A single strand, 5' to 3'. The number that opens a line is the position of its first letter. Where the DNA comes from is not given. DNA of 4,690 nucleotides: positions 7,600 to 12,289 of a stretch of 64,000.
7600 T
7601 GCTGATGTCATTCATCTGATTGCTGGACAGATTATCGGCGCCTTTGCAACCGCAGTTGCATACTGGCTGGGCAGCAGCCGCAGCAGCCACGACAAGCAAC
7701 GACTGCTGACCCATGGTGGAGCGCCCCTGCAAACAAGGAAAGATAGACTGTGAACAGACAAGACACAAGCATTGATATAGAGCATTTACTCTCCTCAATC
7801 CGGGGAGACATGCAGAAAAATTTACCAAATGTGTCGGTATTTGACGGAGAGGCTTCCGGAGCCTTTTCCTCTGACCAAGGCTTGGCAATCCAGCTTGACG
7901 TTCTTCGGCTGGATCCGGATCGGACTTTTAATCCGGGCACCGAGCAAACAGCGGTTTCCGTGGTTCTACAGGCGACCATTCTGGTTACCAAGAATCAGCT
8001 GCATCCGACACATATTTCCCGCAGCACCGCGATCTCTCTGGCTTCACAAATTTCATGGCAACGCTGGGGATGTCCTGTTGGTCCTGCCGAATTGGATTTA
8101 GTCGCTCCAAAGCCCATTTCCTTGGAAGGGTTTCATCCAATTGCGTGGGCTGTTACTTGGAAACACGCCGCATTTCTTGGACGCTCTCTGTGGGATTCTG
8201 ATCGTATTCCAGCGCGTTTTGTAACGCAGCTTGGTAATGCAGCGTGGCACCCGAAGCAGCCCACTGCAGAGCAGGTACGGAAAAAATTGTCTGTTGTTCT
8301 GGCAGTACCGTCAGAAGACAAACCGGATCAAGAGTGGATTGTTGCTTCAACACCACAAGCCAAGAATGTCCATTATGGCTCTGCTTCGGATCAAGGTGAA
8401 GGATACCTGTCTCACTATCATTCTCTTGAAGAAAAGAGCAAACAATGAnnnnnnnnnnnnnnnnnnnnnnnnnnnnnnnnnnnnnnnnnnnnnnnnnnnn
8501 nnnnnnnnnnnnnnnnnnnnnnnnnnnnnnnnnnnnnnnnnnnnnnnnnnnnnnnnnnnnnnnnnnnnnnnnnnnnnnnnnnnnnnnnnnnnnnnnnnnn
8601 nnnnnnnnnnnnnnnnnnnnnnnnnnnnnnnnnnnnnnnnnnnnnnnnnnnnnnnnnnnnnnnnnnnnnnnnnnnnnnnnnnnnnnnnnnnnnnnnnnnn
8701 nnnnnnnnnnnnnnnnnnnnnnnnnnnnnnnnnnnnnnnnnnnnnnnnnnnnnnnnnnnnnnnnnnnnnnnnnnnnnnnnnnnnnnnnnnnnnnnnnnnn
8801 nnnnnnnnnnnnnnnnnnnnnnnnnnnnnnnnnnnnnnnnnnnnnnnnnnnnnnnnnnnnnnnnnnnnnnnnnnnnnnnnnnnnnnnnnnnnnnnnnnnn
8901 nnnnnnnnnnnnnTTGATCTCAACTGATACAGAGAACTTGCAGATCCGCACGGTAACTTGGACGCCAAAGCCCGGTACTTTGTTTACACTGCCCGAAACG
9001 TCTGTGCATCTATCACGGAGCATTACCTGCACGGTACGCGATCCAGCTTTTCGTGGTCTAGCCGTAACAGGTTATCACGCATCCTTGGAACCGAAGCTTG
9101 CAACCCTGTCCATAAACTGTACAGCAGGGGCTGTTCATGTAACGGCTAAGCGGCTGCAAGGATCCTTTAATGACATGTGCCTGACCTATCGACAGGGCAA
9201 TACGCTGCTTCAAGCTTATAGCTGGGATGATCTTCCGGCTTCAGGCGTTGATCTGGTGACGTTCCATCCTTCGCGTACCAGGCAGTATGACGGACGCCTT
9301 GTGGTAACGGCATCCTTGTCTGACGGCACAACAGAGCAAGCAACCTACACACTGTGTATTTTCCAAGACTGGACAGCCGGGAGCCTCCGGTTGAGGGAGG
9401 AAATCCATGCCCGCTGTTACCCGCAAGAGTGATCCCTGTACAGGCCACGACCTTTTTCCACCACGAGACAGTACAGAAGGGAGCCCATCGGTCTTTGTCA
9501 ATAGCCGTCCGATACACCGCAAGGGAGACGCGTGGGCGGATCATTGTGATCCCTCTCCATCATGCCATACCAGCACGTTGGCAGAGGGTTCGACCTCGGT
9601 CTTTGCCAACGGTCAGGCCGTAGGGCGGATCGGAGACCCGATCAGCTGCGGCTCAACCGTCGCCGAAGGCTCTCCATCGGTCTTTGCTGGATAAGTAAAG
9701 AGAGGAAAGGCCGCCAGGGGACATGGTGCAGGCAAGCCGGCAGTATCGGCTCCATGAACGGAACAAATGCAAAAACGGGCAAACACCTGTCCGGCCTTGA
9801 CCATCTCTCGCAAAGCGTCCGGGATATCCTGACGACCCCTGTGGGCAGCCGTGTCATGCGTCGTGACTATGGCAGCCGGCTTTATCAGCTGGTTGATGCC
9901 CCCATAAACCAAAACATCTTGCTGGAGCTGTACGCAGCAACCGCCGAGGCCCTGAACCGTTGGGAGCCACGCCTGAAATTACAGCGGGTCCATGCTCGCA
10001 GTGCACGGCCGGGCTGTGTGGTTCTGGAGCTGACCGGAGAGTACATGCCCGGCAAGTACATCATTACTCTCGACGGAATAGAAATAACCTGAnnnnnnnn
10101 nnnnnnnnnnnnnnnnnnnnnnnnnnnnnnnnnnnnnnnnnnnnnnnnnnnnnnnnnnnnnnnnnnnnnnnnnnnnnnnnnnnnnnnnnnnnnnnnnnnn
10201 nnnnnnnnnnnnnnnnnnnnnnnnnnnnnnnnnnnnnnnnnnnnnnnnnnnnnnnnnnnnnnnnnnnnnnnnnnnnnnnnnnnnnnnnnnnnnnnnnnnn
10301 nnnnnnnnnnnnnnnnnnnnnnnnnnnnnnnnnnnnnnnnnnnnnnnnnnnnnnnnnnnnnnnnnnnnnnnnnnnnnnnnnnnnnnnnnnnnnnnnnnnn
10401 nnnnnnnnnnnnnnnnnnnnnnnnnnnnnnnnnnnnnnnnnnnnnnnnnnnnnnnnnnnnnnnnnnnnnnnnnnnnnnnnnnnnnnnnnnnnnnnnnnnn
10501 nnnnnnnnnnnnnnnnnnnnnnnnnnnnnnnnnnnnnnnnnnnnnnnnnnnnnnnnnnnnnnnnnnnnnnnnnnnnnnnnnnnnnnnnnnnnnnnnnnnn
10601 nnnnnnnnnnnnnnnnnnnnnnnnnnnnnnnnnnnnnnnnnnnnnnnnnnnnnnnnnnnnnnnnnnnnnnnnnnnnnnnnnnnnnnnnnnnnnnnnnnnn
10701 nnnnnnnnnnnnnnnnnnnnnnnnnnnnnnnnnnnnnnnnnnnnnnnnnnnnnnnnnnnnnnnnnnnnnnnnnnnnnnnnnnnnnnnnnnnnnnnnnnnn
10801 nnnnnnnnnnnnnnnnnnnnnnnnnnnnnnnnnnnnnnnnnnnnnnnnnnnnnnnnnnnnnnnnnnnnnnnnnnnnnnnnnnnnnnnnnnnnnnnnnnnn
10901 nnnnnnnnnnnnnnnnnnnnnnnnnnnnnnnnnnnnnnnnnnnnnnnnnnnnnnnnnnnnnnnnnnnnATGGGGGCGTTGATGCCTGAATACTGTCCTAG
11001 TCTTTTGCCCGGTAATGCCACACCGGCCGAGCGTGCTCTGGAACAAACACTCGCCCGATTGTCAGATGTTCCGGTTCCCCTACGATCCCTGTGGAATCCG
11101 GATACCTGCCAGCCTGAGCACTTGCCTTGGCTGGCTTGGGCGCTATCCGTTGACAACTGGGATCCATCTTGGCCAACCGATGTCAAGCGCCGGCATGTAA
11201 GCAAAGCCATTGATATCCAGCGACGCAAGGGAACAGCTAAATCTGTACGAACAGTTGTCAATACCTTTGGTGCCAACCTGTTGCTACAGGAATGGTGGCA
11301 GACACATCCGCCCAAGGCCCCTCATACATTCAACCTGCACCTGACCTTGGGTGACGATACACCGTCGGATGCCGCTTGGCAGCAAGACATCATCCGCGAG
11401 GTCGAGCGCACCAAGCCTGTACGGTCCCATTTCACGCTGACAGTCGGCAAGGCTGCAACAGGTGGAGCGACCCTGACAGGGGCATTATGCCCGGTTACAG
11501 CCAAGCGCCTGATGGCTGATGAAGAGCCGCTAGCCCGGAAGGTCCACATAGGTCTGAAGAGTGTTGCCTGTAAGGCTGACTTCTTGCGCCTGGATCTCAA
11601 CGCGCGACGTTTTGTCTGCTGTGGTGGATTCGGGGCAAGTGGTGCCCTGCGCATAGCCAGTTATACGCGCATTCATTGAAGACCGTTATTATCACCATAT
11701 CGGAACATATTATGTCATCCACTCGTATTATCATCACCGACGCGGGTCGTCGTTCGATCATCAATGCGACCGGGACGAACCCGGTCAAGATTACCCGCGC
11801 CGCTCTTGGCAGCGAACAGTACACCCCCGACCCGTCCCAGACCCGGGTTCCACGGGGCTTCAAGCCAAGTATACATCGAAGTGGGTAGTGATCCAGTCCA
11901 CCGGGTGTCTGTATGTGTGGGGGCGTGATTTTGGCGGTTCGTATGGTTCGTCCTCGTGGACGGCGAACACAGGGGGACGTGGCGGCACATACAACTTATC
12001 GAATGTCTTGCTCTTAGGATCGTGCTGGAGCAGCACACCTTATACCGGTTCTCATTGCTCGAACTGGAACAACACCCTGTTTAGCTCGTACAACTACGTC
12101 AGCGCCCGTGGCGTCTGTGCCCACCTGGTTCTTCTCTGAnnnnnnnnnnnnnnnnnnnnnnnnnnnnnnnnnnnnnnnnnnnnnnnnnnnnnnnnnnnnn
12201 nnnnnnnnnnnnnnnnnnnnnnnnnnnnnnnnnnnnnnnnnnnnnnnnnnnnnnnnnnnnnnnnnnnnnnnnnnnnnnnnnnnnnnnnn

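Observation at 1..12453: P2-like contractile tail module with lysis genes but no head or packaging genes: tailocin-like particle or decaying prophage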

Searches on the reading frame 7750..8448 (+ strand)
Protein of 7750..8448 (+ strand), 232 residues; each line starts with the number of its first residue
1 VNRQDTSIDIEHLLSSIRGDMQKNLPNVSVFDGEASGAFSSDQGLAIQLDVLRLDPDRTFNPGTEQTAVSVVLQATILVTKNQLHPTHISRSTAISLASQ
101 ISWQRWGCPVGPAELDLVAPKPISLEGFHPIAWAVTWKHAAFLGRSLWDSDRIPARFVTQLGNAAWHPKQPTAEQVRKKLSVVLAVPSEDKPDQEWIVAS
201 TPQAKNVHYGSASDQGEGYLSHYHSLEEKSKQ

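Call 5: search_protein_families(library=pfam, proteins=[window:7750-8448:+], max_evalue=0.01)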
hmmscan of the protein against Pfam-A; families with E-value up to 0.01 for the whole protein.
window:7750-8448:+ (232 aa): 0 families

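Call 22: search_protein_families(library=phrogs, proteins=[window:7750-8448:+], max_evalue=0.01)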
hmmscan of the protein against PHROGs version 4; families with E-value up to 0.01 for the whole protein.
window:7750-8448:+ (232 aa): 1 family
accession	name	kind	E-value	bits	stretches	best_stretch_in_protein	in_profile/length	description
phrog_1072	-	unknown function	3.9e-11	43.8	1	10-155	6-150/174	-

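Call 36: search_protein_families(library=pfam, proteins=[window:7810-8448:+], max_evalue=1)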
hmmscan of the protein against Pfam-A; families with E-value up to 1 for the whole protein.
window:7810-8448:+ (212 aa): 0 families

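Call 52: find_homologous_proteins(query=window:7750-8448:+, max_evalue=0.001)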
Query window:7750-8448:+ (232 aa): 6 proteins with E <= 0.001 among 279 candidates.
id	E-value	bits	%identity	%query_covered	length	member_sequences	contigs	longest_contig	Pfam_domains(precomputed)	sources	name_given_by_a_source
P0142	3.5e-152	522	100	100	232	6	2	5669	-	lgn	-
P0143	7.6e-134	462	88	100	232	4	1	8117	-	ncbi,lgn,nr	ncbi:hypothetical protein HEQ60_10345 [Haematospirillum sp. H1815]|nr:hypothetical protein [Haematos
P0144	1.4e-127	442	84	100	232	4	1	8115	-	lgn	-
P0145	1.9e-127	441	84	100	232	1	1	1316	-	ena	-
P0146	9.1e-127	439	84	100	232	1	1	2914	-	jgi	-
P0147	2.5e-71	258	53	100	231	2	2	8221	-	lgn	-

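Call 60: predict_structure(alignment_id=A1)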
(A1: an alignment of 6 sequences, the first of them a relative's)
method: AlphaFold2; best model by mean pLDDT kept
length: 232 residues; sequences in the alignment: 6
mean_pLDDT: 39.2   pTM: 0.35
mean pLDDT of the five models: 39.2, 39.0, 38.3, 38.1, 33.0
residues with pLDDT >= 90: 0; 70-90: 0; 50-70: 50; < 50: 182
segments of 3 or more residues with pLDDT < 50: 1-8, 53-73, 81-232
pLDDT, mean of each block of 10 residues (from residue 1): 38 62 63 56 60 43 37 51 44 45 32 35 29 30 27 32 36 38 30 31 29 28 28 28
secondary structure, 60 per line:
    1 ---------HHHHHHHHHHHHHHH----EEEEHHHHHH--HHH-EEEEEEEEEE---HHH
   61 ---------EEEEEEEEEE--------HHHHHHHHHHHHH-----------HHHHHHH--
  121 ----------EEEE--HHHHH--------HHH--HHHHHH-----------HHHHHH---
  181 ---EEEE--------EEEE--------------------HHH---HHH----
elements in order: H10-24 E29-32 H33-38 E45-54 E70-79 H88-100 H112-118 E131-134 H137-141 H155-160 H172-177 E184-187 E196-199
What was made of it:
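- The collar structure model was unusable (pLDDT 39, call 60).
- Tried and rejected: The AlphaFold model was unusable (pLDDT 39, call 60), so no fold search was run.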

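Call 61: search_protein_representatives(alignment_id=A1)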
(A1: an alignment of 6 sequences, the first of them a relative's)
Query: 6 sequences, 232 profile positions. Proteins with E-value up to 0.001 (for the whole library): 89; up to 1e-10: 7; up to 1e-30: 1. The best 89 are listed.
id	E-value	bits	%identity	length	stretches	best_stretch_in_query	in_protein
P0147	2.7e-123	426.5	-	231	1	1-232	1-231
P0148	5.9e-24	101.4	-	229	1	4-228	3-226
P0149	6.3e-21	91.5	-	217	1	9-225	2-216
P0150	1.1e-14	71.1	-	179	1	1-153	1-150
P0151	7.3e-12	61.8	-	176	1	5-157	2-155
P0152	7.4e-12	61.8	-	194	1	1-158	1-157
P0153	2.0e-11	60.4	-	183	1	5-156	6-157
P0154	1.3e-10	57.8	-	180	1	7-156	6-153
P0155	1.6e-10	57.4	-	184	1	6-155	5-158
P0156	2.9e-10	56.6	-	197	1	7-162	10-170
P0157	1.1e-09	54.7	-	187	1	29-155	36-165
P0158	2.2e-09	53.7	-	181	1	1-150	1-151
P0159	2.3e-09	53.6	-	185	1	6-152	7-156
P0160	4.0e-09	52.9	-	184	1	3-149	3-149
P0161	4.7e-09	52.6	-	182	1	4-150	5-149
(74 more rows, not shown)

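Call 63: search_protein_families(library=pfam, alignment_id=A2, max_evalue=0.01)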
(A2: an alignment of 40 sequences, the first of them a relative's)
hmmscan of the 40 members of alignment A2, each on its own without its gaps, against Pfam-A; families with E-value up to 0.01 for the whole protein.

A. member 1, P0142 (232 aa): 0 families

B. families by the number of members that match (of 40 scanned): 2 families
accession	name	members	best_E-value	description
PF08873.17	Phage_Mu_Gp37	1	0.00012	Bacteriophage Mu, Gp37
PF23840.1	Phage_tail_terminator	1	0.0075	Phage tail terminator protein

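Call 64: search_solved_structures(query=A2, max_evalue=1)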
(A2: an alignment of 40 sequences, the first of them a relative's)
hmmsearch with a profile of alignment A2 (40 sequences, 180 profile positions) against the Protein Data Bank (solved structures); distinct sequences matched with E-value up to 1: 2.
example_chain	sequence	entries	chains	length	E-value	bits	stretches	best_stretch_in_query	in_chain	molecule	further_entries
6u5f_A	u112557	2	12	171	2.4e-30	108.8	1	5-173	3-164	Collar PA0615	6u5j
6yn7_A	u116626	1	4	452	0.75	12.7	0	143-175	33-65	AHE, beta-glucosidase enzyme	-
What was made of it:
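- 7750..8448 (+): Collar / tail-terminator protein, homologue of R2-pyocin PA0615, with a C-terminal extension of about 80 aa. A 40-sequence family profile hits it at E 2.4e-30 (call 64). phrog_1072 (call 22).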

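Call 65: search_solved_structures(query=A1, max_evalue=10, show_alignments=1)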
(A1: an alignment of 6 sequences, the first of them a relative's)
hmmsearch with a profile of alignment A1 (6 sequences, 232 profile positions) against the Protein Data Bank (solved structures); distinct sequences matched with E-value up to 10: 1.
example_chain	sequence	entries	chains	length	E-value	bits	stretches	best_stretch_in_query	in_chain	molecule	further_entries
6u5f_A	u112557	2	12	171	0.00021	24.3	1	7-149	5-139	Collar PA0615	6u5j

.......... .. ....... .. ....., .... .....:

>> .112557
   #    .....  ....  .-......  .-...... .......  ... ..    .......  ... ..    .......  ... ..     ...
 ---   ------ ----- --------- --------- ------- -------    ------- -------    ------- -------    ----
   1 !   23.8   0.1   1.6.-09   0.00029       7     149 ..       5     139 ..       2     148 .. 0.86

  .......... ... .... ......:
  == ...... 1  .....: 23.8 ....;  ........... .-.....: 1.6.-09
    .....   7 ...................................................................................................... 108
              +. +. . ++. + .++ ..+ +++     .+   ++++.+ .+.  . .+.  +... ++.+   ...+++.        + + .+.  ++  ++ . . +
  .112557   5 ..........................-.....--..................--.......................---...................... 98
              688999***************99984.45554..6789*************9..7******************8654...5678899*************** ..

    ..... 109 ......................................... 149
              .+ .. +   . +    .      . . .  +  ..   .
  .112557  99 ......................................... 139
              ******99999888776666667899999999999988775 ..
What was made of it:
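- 7750..8448 (+): A 6-sequence profile hits PDB 6u5f_A 'Collar PA0615' at E 2e-4 (call 65).
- Checked: 7750-8448 is a homologue of the R2-pyocin collar PA0615 (calls 64, 65).
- Tried and rejected: Profile-to-PDB sequence search identified the protein instead (calls 64, 65).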

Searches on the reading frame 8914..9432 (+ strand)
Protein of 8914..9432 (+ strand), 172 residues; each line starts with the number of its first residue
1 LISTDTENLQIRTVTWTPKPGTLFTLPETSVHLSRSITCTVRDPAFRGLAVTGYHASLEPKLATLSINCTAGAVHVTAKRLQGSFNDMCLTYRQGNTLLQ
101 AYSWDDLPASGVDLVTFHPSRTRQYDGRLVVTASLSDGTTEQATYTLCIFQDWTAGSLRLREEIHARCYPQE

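Call 5: search_protein_families(library=pfam, proteins=[window:8914-9432:+], max_evalue=0.01)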
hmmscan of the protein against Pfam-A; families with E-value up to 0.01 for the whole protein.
window:8914-9432:+ (172 aa): 0 families

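Call 22: search_protein_families(library=phrogs, proteins=[window:8914-9432:+], max_evalue=0.01)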
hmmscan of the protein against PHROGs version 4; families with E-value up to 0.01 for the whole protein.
window:8914-9432:+ (172 aa): 1 family
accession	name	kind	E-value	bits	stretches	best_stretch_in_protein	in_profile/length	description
phrog_1168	-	unknown function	1.1e-07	33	1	73-167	47-159/160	-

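Call 36: search_protein_families(library=pfam, proteins=[window:8914-9432:+], max_evalue=1)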
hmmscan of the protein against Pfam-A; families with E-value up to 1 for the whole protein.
window:8914-9432:+ (172 aa): 0 families

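Call 68: search_solved_structures(query=window:8914-9432:+, max_evalue=1)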
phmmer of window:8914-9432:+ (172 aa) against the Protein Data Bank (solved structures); distinct sequences matched with E-value up to 1: 3.
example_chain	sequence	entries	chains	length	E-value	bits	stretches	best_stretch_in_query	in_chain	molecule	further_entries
1ooc_A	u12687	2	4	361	0.31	14.2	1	67-151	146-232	Pectate lyase A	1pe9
3mjf_A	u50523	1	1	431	0.32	14.1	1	46-126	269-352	Phosphoribosylamine--glycine ligase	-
2yew_C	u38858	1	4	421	0.66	13.1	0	43-112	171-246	E2 ENVELOPE GLYCOPROTEIN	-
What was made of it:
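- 8914..9432 (+): Phage_T4_Y07E-domain protein; role unknown. No hit in my Pfam copy or in the PDB (calls 36, 68).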

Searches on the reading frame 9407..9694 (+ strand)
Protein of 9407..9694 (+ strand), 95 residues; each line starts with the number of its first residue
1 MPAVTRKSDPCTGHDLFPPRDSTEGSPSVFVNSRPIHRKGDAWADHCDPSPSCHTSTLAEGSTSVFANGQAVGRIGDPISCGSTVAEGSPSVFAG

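Call 36: search_protein_families(library=pfam, proteins=[window:9407-9694:+], max_evalue=1)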
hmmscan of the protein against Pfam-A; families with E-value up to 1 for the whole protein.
window:9407-9694:+ (95 aa): 1 family
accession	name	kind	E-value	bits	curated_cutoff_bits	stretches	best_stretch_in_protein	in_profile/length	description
PF05488.18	PAAR_motif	-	2.2e-14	53.9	27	1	23-86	12-69/70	PAAR motif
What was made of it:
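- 9407..9694 (+): PAAR-motif protein (spike tip). PF05488, E 2.2e-14 (call 36).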

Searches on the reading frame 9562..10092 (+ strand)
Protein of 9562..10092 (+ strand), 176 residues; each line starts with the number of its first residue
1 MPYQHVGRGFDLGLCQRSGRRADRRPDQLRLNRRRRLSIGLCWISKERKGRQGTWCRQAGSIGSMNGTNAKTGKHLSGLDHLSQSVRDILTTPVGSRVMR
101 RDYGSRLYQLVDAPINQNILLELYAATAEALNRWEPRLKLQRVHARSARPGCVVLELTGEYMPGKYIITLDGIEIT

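Call 5: search_protein_families(library=pfam, proteins=[window:9562-10092:+], max_evalue=0.01)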
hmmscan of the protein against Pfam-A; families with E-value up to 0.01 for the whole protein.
window:9562-10092:+ (176 aa): 1 family
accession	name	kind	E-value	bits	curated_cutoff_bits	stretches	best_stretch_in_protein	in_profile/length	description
PF04965.19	GPW_gp25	-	4.5e-15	55.7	27.2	1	78-157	3-87/96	Baseplate wedge protein gp25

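Call 22: search_protein_families(library=phrogs, proteins=[window:9562-10092:+], max_evalue=0.01)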
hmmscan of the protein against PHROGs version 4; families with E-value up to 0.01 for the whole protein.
window:9562-10092:+ (176 aa): 3 families
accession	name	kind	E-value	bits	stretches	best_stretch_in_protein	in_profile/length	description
phrog_43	-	tail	1.7e-40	138.6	1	64-163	4-103/126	baseplate wedge subunit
phrog_261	-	tail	7.5e-08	33.5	1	76-143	41-108/312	baseplate wedge subunit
phrog_975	-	tail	1.3e-05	25.4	1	61-119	116-174/238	baseplate protein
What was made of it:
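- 9754..10092 (+): Baseplate wedge W (gp25-like). PF04965, E 4.5e-15 (call 5). phrog_43, E 1.7e-40 (call 22).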

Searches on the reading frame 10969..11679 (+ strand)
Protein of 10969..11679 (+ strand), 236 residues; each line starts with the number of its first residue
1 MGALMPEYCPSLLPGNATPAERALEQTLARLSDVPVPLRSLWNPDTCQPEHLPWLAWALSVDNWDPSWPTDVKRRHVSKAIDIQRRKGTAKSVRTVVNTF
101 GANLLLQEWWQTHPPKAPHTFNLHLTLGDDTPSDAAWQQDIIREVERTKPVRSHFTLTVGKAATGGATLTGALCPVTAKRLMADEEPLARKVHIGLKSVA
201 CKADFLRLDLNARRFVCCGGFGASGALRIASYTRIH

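Call 5: search_protein_families(library=pfam, proteins=[window:10969-11679:+], max_evalue=0.01)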
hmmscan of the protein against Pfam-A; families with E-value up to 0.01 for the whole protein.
window:10969-11679:+ (236 aa): 1 family
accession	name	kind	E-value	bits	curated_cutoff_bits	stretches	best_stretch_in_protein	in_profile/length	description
PF09684.15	Tail_P2_I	-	1.1e-46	158.6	20.6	1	13-152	1-139/139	Phage tail protein (Tail_P2_I)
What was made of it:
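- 10981..11679 (+): Baseplate I (232 aa). The C-terminal extension is conserved in relatives. PF09684, E 1.1e-46 (call 5).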

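Call 22: search_protein_families(library=phrogs, proteins=[window:10969-11679:+], max_evalue=0.01)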
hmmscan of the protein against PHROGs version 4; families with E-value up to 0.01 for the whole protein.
window:10969-11679:+ (236 aa): 8 families
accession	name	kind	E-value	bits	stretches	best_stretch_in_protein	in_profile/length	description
phrog_48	-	tail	1.4e-62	213.3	1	10-174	14-177/478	tail protein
phrog_5726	-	tail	8.5e-30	105.3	1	11-200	6-201/249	tail protein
phrog_9915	-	unknown function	5.1e-21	74.8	1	7-160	808-962/1813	-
phrog_34934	-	tail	1.5e-20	74.6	1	11-102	9-101/413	tail protein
phrog_29945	-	unknown function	6.4e-15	56.2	1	30-113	116-199/369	-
phrog_14404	-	tail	2.2e-13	51.1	1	47-155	53-156/363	baseplate protein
phrog_19272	-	unknown function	3.8e-08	34.1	1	11-155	6-145/288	-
phrog_17612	-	tail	0.00012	22.3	1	12-103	3-89/406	tail protein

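Call 69: find_related_loci(query=window:10981-11679:+, collection=metagenome_contigs, flank=10000)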
Query window:10981-11679:+ (232 aa) in metagenome_contigs; peptide patterns used: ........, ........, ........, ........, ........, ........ (x = any residue, [..] = any of these).
108 stretches matched a pattern, but none encodes a relative of the query by tblastn (E <= 1e-3).

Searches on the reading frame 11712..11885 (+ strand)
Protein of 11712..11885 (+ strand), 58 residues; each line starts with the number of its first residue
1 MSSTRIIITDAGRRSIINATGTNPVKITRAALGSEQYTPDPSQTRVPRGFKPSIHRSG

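Call 36: search_protein_families(library=pfam, proteins=[window:11712-11885:+], max_evalue=1)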
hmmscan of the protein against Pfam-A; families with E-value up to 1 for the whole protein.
seq(58 aa): 1 family
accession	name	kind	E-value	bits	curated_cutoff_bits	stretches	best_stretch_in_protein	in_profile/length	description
PF12571.13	Phage_tail_fib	-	0.043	14.2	23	1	5-48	6-53/150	Phage tail-collar fibre protein, N-terminal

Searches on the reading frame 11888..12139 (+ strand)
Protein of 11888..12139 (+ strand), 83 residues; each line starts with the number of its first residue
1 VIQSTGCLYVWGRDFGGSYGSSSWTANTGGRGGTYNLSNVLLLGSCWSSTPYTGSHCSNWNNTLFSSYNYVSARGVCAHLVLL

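Call 5: search_protein_families(library=pfam, proteins=[window:11888-12139:+], max_evalue=0.01)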
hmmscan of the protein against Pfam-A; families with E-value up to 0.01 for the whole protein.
window:11888-12139:+ (83 aa): 0 families

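Call 22: search_protein_families(library=phrogs, proteins=[window:11888-12139:+], max_evalue=0.01)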
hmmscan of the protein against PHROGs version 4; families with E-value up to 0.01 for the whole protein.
window:11888-12139:+ (83 aa): 1 family
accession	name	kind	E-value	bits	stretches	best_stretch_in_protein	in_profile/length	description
phrog_11262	-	tail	1e-18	68.7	1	2-82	310-392/393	tail protein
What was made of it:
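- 11712..12139 (+): Collapsed tail-fibre gene H'. About 45 N-terminal codons (frame 0, stop at 11886-11888) are fused out of frame to the last ~100 codons (frame 2). The C-terminus matches phrog_11262 positions 310-392 of 393 (call 22).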
